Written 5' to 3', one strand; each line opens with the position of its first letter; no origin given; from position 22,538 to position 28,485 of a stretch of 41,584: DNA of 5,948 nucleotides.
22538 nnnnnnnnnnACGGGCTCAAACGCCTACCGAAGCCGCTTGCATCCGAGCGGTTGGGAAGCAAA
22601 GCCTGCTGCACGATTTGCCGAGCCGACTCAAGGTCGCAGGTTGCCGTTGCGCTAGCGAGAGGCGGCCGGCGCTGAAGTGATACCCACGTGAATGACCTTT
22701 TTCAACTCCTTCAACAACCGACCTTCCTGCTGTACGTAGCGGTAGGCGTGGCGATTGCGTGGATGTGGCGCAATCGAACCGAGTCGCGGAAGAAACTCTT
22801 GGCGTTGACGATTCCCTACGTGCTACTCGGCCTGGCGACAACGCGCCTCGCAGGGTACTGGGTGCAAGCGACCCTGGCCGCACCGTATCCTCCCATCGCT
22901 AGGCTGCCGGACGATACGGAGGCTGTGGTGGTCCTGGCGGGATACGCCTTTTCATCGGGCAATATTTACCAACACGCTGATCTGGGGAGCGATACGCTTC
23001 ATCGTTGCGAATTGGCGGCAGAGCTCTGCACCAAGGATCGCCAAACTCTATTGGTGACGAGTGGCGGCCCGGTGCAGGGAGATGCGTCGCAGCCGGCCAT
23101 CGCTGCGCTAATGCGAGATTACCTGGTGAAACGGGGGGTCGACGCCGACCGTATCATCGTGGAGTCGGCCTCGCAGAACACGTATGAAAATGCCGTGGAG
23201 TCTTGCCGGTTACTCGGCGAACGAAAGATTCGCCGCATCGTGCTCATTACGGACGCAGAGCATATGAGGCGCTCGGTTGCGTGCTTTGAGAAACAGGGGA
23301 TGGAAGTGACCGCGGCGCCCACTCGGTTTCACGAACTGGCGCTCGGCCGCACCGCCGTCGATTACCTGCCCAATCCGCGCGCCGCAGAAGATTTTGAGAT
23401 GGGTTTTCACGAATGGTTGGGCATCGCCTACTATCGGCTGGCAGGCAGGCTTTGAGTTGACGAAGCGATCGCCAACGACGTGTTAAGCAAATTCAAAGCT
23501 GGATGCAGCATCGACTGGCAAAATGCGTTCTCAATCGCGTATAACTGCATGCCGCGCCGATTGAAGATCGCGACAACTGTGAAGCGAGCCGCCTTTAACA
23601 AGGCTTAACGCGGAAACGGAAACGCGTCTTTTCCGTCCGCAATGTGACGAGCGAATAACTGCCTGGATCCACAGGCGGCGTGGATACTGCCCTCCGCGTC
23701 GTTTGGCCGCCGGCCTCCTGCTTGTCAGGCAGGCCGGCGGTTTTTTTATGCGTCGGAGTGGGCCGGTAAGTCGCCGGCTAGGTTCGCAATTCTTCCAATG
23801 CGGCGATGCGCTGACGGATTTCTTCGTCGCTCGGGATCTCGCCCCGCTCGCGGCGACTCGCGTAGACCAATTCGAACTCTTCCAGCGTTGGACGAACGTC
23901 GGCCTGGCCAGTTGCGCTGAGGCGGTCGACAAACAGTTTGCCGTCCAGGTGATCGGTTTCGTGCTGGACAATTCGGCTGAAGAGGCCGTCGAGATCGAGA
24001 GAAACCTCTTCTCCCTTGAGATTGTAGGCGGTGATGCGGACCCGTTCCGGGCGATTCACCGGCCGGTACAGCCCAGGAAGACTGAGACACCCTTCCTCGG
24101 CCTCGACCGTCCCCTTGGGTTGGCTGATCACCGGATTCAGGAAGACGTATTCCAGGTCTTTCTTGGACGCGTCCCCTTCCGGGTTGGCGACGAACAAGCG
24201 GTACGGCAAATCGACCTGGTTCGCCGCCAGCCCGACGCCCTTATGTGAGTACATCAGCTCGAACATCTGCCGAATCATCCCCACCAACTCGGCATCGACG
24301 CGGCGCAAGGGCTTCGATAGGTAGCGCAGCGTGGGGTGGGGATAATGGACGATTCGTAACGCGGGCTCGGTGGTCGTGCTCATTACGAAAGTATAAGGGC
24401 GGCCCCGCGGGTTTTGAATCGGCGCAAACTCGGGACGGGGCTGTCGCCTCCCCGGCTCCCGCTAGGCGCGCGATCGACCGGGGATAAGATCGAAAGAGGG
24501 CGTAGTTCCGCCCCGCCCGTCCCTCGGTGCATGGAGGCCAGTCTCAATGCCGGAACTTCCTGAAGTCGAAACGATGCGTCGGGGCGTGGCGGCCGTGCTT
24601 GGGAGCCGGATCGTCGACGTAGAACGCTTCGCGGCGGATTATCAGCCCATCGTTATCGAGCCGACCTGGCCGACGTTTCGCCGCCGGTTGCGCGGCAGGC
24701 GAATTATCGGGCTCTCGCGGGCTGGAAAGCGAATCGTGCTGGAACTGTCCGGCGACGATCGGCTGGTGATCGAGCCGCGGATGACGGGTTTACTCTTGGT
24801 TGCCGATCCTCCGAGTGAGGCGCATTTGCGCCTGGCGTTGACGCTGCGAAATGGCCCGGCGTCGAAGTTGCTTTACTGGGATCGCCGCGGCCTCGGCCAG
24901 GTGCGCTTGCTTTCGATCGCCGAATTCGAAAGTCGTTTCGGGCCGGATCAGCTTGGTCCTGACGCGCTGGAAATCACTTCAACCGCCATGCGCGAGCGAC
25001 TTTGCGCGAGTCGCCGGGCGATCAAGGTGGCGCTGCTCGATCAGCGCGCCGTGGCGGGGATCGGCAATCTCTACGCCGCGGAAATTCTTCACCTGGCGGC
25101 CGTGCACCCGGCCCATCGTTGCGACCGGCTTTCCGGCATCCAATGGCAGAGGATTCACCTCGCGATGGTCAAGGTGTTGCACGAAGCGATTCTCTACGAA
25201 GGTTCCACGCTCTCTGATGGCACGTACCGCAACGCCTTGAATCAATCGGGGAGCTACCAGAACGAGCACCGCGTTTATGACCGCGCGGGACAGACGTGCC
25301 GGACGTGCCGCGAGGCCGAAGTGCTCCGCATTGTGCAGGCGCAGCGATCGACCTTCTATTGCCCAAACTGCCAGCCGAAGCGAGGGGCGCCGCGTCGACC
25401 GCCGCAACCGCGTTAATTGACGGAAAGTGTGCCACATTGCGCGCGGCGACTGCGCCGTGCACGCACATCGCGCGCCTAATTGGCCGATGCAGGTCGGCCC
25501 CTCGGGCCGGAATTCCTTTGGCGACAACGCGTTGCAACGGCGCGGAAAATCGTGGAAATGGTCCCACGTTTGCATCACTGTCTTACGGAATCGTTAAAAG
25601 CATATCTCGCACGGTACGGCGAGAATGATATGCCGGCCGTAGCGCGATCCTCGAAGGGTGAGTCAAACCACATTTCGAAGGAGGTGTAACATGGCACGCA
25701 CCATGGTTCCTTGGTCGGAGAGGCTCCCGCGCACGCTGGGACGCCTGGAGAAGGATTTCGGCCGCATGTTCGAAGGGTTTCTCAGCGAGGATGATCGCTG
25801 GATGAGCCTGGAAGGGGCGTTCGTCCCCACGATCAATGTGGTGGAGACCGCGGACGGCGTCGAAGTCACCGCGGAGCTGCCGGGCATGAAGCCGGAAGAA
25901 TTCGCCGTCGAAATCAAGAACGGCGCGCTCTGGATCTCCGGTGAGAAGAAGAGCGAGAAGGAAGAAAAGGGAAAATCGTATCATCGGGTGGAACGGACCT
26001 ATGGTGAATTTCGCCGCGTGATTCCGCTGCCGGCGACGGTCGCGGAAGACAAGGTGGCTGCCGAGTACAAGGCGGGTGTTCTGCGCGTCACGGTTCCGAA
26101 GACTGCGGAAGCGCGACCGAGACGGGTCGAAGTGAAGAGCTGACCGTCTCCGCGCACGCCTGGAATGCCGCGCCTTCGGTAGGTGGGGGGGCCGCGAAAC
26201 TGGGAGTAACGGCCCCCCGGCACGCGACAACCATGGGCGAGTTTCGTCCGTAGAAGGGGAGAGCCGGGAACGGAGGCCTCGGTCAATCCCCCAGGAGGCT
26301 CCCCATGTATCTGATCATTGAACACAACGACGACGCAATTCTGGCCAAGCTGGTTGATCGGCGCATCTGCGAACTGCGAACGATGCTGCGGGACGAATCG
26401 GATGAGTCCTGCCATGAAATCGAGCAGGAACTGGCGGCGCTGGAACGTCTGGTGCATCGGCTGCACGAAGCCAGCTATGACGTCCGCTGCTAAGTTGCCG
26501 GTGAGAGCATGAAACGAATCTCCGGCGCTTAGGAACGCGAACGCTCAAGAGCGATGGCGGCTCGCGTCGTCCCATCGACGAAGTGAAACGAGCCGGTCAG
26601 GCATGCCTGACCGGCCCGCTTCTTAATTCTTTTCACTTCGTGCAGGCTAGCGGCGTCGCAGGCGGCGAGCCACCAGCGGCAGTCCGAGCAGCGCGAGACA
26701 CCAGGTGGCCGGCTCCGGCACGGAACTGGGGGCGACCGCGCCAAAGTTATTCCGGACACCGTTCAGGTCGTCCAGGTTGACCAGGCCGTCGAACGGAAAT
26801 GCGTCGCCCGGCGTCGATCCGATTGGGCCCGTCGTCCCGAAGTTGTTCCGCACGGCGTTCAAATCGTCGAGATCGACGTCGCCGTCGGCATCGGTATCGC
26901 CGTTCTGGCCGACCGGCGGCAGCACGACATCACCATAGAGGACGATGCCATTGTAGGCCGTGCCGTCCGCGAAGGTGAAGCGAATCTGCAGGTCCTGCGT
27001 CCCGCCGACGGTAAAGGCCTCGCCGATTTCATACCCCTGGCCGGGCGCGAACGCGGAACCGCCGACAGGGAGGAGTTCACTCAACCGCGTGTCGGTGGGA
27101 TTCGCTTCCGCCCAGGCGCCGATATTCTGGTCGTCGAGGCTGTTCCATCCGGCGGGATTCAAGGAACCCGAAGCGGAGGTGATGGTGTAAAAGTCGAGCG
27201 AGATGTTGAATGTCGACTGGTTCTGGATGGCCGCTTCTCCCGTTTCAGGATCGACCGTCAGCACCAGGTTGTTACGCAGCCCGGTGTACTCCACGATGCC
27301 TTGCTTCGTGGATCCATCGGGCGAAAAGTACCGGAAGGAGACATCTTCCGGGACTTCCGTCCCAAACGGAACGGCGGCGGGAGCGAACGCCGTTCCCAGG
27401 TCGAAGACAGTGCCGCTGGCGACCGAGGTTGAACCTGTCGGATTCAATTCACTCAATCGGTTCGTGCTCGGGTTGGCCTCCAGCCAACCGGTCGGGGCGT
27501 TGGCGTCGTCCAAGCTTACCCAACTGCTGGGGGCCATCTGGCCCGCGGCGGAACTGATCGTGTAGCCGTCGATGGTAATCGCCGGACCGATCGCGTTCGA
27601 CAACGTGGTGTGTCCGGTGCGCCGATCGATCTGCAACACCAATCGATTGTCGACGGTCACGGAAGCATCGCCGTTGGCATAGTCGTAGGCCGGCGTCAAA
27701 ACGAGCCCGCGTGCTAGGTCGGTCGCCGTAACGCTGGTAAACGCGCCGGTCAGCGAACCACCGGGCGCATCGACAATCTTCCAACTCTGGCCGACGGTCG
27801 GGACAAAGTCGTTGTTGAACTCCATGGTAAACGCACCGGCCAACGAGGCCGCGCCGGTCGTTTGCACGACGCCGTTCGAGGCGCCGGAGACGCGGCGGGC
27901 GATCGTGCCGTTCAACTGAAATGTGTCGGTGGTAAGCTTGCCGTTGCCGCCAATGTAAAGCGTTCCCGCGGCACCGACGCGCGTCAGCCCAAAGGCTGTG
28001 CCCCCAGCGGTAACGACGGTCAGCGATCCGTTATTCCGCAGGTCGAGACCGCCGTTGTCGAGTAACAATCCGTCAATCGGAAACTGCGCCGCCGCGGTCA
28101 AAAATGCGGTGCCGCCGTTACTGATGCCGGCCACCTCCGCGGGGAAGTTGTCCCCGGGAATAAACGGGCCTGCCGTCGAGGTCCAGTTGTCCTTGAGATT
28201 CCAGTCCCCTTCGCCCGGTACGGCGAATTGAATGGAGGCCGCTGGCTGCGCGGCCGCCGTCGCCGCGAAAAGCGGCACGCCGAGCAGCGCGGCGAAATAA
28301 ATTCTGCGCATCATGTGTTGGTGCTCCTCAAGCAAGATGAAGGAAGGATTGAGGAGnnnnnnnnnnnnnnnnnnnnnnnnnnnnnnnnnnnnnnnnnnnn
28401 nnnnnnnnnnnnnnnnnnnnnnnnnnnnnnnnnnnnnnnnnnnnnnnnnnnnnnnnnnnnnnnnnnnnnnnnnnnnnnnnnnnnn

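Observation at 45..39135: PEP-CTERM/exosortase-type surface system with no visible exosortase: EPS operon, orphan EpsI, four PEP-CTERM cargo genes (three with dockerins) and a sulfotransferase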

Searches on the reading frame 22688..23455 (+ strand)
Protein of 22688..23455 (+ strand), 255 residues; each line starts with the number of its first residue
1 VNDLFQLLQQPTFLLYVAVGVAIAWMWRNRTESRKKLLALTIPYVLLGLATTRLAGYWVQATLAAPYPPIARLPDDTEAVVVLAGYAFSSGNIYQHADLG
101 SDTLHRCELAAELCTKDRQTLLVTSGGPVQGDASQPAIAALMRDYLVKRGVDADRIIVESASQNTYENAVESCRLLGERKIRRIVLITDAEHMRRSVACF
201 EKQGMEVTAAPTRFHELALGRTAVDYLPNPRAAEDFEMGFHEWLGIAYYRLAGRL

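Call 5: search_protein_families(library=ncbifam, proteins=[window:22688-23455:+], max_evalue=0.01)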
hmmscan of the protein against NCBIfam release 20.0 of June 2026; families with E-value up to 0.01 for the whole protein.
window:22688-23455:+ (255 aa): 1 family
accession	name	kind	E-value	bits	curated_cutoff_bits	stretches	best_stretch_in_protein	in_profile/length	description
NF007794.0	PRK10494.1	equivalog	5.4e-14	52.2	205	1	10-213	14-210/259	envelope biogenesis factor ElyC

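Call 8: search_protein_families(library=pfam, proteins=[window:22688-23455:+], max_evalue=0.01)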
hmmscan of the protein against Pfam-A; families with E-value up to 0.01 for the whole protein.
window:22688-23455:+ (255 aa): 1 family
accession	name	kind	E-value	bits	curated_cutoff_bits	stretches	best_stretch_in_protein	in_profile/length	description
PF02698.23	DUF218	-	9.2e-30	103.7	27.6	1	79-245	2-133/133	DUF218 domain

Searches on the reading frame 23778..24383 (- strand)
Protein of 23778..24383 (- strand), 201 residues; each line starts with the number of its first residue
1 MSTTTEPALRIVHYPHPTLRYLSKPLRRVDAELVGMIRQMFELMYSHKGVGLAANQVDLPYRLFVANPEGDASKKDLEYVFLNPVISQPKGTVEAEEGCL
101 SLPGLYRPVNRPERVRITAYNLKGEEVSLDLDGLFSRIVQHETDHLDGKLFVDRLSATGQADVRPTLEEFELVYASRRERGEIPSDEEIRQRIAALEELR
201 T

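Call 5: search_protein_families(library=ncbifam, proteins=[window:23778-24383:-], max_evalue=0.01)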
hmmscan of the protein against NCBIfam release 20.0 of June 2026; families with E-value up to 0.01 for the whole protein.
window:23778-24383:- (201 aa): 6 families
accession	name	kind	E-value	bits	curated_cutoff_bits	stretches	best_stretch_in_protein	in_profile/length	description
NF001159.1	PRK00150.1-3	subfamily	3.3e-45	153.6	125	1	9-169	3-164/167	peptide deformylase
TIGR00079.1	pept_deformyl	equivalog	2e-43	147.8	103.95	1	9-163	2-155/161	peptide deformylase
NF009483.0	PRK12846.1-4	equivalog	1.7e-28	99.6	267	1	15-156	10-157/193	peptide deformylase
NF009484.0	PRK12846.1-5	equivalog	5.9e-25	87.9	190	1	9-157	4-149/165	peptide deformylase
NF006670.0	PRK09218.1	equivalog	2.6e-18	66.4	162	1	19-150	12-135/136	peptide deformylase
NF011189.0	PRK14595.1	equivalog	3.7e-14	52.8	232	1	11-156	6-147/162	peptide deformylase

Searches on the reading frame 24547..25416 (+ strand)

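Call 5: search_protein_families(library=ncbifam, proteins=[window:24547-25416:+], max_evalue=0.01)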
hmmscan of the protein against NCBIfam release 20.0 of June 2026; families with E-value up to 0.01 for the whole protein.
window:24547-25416:+ (289 aa): 7 families
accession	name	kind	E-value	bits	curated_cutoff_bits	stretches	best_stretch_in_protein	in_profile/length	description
NF002211.1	PRK01103.1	equivalog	1.2e-63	215.3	212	1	1-276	1-273/274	bifunctional DNA-formamidopyrimidine glycosylase/DNA-(apurinic or apyrimidinic site) lyase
TIGR00577.1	fpg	equivalog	1.7e-62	211.3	203.3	1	1-276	1-276/276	DNA-formamidopyrimidine glycosylase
NF011385.0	PRK14810.1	equivalog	2.3e-53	181.4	423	1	1-276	1-271/272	DNA-formamidopyrimidine glycosylase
NF011386.0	PRK14811.1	equivalog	1e-52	179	414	1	1-280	1-266/269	DNA-formamidopyrimidine glycosylase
NF010551.0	PRK13945.1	equivalog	6.1e-47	160.4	348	1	1-276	1-281/282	DNA-formamidopyrimidine glycosylase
NF007763.0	PRK10445.1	equivalog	7.2e-22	78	252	1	1-276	1-262/263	endonuclease VIII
NF040775.1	endonuc_Nei2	equivalog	3.9e-17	62.6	400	1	128-276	117-251/252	endonuclease VIII Nei2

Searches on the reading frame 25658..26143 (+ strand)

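Call 5: search_protein_families(library=ncbifam, proteins=[window:25658-26143:+], max_evalue=0.01)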
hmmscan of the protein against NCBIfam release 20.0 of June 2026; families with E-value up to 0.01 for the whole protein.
window:25658-26143:+ (161 aa): 3 families
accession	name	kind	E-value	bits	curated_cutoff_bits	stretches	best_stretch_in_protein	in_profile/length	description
NF042420.1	Hsp18_Clos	equivalog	3.9e-22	78.9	195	1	16-156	4-143/147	heat shock protein Hsp18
NF041799.1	Hsp14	equivalog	1.4e-17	63.8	100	1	51-152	13-112/118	archaeal heat shock protein Hsp14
NF041800.1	Hsp20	equivalog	5.1e-17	62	140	1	52-159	69-159/162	archaeal heat shock protein Hsp20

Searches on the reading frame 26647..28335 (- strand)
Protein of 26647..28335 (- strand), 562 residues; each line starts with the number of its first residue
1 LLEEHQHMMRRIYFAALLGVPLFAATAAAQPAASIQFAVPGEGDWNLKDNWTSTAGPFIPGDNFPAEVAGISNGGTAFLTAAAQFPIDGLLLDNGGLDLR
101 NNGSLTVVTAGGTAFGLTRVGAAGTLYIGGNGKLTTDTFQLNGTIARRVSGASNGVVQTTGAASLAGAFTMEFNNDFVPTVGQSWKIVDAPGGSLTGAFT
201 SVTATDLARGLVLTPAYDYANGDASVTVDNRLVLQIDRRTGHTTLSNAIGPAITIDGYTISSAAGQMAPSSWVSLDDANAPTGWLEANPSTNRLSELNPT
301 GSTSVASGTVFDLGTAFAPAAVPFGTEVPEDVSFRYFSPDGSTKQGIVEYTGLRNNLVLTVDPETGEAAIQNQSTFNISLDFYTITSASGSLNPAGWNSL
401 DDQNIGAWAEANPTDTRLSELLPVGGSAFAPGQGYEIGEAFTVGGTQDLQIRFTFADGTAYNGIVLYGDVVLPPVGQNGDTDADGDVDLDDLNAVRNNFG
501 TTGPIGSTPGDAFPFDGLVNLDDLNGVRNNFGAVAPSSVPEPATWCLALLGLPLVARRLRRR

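Call 5: search_protein_families(library=ncbifam, proteins=[window:26647-28335:-], max_evalue=0.01)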
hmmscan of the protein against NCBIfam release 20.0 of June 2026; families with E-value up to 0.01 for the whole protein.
window:26647-28335:- (562 aa): 4 families
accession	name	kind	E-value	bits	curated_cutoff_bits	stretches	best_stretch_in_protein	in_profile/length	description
NF038129.1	PEP_NF038129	equivalog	7.1e-06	26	65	1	498-562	127-194/194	NF038129 family PEP-CTERM protein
NF035944.1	PEPxxWA-CTERM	domain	9.2e-06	25.5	35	1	539-562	1-24/24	PEPxxWA-CTERM sorting domain-containing protein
NF038126.1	PEP_CTERM_FxDxF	subfamily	0.002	18.4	50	1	532-562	135-165/165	FxDxF family PEP-CTERM protein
NF038120.1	PEP_CTERM_QFxxD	subfamily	0.0031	17.4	80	1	534-562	188-215/215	NF038120 family PEP-CTERM protein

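Call 8: search_protein_families(library=pfam, proteins=[window:26647-28335:-], max_evalue=0.01)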
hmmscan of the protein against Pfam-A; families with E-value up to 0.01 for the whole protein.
window:26647-28335:- (562 aa): 1 family
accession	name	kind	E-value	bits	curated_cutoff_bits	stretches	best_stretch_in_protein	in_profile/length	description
PF07589.16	PEP-CTERM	-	0.00016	22.1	20.7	1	538-562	1-24/24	PEP-CTERM motif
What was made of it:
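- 26647..28314 (-): Cargo A: signal peptide, β-rich N-terminal region, two Ig-like repeat modules, dockerin-like pair, PEP-CTERM. PF07589 22.1 > 20.7 (call 8).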

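Call 80: predict_structure(alignment_id=A3)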
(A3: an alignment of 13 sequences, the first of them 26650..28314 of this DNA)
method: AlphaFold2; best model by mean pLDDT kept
length: 555 residues; sequences in the alignment: 13
mean_pLDDT: 80.7   pTM: 0.60
mean pLDDT of the five models: 80.7, 79.9, 79.5, 78.1, 76.5
residues with pLDDT >= 90: 238; 70-90: 196; 50-70: 73; < 50: 48
segments of 3 or more residues with pLDDT < 50: 1-23, 498-505, 529-538
pLDDT, mean of each block of 10 residues (from residue 1): 36 35 62 89 85 75 89 93 92 92 72 93 92 94 82 92 84 91 89 87 92 93 95 91 94 93 89 80 93 88 93 71 88 93 78 90 81 91 94 82 92 84 81 91 88 86 62 64 82 61 44 73 58 38 55 53
secondary structure, 60 per line:
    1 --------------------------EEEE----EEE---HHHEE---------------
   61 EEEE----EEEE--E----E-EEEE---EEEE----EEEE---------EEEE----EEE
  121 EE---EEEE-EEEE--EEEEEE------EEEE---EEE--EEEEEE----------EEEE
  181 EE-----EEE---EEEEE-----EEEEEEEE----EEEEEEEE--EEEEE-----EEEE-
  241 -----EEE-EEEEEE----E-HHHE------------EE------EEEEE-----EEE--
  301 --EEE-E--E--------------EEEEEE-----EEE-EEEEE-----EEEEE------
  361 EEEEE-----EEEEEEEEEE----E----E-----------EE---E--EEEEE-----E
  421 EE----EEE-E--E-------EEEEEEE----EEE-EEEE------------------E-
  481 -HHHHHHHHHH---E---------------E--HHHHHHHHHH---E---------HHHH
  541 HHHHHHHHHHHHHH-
elements in order: E27-30 E35-37 E61-64 E69-72 E82-85 E89-92 E97-100 E110-113 E118-122 E126-129 E131-134 E137-142 E149-152 E156-158 E161-166 E177-182 E188-190 E194-198 E204-211 E216-223 E226-230 E236-239 E246-248 E250-255 E286-290 E296-298 E303-305 E325-330 E336-338 E340-344 E350-354 E361-365 E371-380 E410-414 E420-422 E427-429 E442-448 E453-455 E457-460 H482-491 H514-523 H537-554
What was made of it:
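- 26647..28314 (-): AF2 model with pLDDT 80.7 (call 80).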

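Call 82: fold_search(model_id=the predicted structure, library=pdb)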
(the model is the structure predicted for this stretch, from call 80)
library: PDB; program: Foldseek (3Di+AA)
matches with E <= 10: 1098; with E <= 0.001: 34
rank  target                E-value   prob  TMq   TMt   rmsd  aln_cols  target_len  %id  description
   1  8xer_A                1.1e-05  0.99  0.12  0.08  17.8       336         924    9  Cryo-EM structure of integrin ITGAV, ITGB3 and Cilengitide TFA complex, conformation 1 (released 2024-12-18)
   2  9iuj_A                1.1e-05  0.98  0.12  0.09  18.2       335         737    9  Integrin alpha-v beta-3 in complex with rhodostomin (released 2025-07-30)
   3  4fl4_C                1.6e-05  0.99  0.12  0.19  21.7       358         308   13  Scaffoldin conformation and dynamics revealed by a ternary complex from the Clostridium thermocellum cellulosome (released 2012-06-27)
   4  9njy_A                2.7e-05  1.00  0.16  0.25  16.0       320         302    9  Terminal two domains of ClfA002 with bound Fab of AZD7745 (released 2025-07-30)
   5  4g1e_A                2.7e-05  0.95  0.11  0.07  17.8       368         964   10  Crystal structure of integrin alpha V beta 3 with coil-coiled tag. (released 2012-12-12)
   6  8ayh_B                3.0e-05  0.99  0.14  0.09  20.6       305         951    8  Structure of Complement C5 in Complex with small molecule inhibitor and CVF (released 2022-12-21)
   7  8xen_A                4.3e-05  0.82  0.10  0.07  26.2       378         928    9  Cryo-EM structure of integrin ITGAV/ITGB3 complex, conformation 4 (released 2024-12-18)
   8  6avr_A                5.8e-05  0.95  0.12  0.08  17.4       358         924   10  Human alpha-V beta-3 Integrin (intermediate conformation) in complex with the therapeutic antibody LM609 (released 2017-11-01)
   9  6avq_A                5.8e-05  0.94  0.12  0.08  17.1       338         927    9  The Therapeutic Antibody LM609 Selectively Inhibits Ligand Binding to Human alpha-V beta-3 Integrin via Steric Hindran (released 2017-11-01)
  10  9gtb_B                5.8e-05  0.89  0.11  0.15  15.1       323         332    8  Cryo-EM structure of Mouse PMCA-NPTN complex captured in E1-Ca state (released 2025-08-06)
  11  4fl4_I                6.4e-05  0.96  0.12  0.19  21.2       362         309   13  Scaffoldin conformation and dynamics revealed by a ternary complex from the Clostridium thermocellum cellulosome (released 2012-06-27)
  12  4mmx_A                6.4e-05  0.82  0.11  0.08  17.3       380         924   10  Integrin AlphaVBeta3 ectodomain bound to the tenth domain of Fibronectin (released 2014-03-26)
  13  4g1m_A                8.2e-05  0.90  0.11  0.08  17.1       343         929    9  Re-refinement of alpha V beta 3 structure (released 2012-12-12)
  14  4mmz_A                8.6e-05  0.77  0.10  0.07  17.6       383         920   11  Integrin AlphaVBeta3 ectodomain bound to an antagonistic tenth domain of Fibronectin (released 2014-03-26)
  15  9l0c_B                9.0e-05  0.80  0.09  0.17  18.9       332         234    9  structure of MCT2-embigin-AR-C155858 complex (released 2025-12-24)
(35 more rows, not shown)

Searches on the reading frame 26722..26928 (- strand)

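Call 26: search_protein_families(library=pfam, proteins=[window:26722-26928:-], max_evalue=10)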
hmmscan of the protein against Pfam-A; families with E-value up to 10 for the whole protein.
seq(69 aa): 1 family
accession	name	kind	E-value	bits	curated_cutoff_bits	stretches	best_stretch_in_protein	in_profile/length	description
PF03471.22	CorC_HlyC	-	0.064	13.7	27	0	9-25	5-21/81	Transporter associated domain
